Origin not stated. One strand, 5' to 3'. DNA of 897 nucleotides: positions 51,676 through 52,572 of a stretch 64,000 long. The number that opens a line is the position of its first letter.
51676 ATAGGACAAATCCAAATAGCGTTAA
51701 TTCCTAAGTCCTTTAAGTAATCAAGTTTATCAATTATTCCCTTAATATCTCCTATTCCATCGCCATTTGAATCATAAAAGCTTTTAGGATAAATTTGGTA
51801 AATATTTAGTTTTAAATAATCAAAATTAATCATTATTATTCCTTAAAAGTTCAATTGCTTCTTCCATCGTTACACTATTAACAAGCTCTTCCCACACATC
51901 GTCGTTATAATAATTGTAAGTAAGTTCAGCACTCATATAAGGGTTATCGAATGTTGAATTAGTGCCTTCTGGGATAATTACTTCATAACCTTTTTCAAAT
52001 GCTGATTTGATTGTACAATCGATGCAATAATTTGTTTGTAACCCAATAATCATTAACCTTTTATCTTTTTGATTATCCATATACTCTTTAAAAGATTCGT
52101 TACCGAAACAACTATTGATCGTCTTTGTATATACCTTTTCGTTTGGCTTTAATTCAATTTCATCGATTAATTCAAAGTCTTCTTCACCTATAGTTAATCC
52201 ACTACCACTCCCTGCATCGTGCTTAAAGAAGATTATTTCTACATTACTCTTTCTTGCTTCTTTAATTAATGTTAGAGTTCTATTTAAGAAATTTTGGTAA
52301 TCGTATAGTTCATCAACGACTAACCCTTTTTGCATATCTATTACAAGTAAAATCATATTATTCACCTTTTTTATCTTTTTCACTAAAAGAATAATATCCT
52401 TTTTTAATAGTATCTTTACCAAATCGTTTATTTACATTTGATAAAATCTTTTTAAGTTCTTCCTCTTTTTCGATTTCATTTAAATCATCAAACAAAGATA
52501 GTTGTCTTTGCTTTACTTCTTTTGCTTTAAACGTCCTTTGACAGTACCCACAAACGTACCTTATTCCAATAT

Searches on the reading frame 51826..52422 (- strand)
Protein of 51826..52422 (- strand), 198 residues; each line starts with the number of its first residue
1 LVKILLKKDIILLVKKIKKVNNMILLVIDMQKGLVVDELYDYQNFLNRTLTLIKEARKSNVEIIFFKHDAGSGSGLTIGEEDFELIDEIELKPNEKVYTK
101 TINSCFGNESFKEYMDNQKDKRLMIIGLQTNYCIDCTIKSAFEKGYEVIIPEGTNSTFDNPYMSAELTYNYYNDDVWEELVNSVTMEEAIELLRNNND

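Call 70: search_protein_families(library=pfam, proteins=[window:51826-52422:-], max_evalue=0.00001)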
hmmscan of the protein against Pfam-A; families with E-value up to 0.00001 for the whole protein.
window:51826-52422:- (198 aa): 1 family
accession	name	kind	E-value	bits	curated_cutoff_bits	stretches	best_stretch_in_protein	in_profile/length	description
PF00857.26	Isochorismatase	-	5.1e-27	95.5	27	1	24-158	2-151/175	Isochorismatase domain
